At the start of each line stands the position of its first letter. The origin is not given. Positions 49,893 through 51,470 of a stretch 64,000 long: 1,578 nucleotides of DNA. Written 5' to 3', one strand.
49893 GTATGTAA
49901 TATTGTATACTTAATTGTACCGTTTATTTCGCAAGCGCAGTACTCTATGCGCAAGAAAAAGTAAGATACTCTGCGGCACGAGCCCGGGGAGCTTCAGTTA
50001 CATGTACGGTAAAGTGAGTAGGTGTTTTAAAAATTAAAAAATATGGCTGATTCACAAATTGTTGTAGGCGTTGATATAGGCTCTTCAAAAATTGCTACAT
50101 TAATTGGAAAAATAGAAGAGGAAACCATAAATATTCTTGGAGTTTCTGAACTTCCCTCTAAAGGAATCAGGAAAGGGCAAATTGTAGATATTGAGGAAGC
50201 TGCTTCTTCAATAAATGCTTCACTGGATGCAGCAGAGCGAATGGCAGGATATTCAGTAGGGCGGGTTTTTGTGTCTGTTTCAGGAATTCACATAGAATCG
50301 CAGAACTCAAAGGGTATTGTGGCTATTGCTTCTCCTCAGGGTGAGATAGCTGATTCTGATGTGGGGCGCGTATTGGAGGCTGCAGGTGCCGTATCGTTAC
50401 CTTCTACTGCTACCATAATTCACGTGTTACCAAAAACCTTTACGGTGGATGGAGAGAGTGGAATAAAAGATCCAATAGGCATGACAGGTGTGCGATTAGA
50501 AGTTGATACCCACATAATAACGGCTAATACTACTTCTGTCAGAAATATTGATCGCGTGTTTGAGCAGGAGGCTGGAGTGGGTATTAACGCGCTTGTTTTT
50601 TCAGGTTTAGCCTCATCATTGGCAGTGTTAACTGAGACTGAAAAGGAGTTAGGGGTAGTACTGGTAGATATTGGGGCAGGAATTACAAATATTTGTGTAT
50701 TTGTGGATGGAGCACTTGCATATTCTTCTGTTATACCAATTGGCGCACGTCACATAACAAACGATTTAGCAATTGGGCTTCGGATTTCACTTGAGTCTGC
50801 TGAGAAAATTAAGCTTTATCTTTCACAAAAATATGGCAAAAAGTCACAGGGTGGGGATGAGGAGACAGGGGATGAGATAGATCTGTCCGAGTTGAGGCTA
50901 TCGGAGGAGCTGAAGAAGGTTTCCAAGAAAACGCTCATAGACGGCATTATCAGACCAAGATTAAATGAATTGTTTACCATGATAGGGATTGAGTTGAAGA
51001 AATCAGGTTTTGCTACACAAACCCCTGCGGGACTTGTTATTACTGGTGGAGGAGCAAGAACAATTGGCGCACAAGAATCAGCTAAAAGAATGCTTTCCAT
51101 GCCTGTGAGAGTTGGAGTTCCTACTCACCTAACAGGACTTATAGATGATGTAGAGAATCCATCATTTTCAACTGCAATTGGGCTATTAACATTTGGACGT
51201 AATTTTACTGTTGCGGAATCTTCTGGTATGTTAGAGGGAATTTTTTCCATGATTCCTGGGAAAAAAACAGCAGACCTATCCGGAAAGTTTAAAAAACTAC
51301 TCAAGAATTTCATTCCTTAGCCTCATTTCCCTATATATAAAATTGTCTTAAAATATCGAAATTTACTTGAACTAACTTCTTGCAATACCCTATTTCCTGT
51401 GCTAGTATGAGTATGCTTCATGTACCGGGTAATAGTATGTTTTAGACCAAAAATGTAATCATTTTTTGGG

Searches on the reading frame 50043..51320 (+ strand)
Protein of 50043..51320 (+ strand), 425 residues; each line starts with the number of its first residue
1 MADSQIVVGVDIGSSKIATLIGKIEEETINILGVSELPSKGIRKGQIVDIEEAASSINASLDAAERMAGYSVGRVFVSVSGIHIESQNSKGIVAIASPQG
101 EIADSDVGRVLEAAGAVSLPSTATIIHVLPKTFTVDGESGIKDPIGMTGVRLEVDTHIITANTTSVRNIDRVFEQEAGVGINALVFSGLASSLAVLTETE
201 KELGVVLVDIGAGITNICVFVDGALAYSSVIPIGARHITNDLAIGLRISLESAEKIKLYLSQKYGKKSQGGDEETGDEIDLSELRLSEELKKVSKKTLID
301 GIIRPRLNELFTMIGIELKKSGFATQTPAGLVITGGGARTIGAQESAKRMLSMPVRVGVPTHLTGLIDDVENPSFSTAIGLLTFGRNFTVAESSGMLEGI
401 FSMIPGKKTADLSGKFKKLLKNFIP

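Call 50: search_protein_families(library=pfam, proteins=[window:50043-51320:+], max_evalue=0.0001)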
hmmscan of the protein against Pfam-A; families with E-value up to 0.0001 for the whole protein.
window:50043-51320:+ (425 aa): 3 families
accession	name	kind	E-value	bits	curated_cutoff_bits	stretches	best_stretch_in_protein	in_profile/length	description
PF14450.12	FtsA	-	5.4e-36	124.2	31.8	2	206-380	1-127/127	Cell division protein FtsA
PF02491.25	SHS2_FTSA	-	3.4e-29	101.5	25.4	1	81-160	1-79/79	SHS2 domain inserted in FTSA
PF11104.14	PilM_2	-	2.6e-06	27.1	27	0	195-258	172-235/340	Type IV pilus assembly protein PilM;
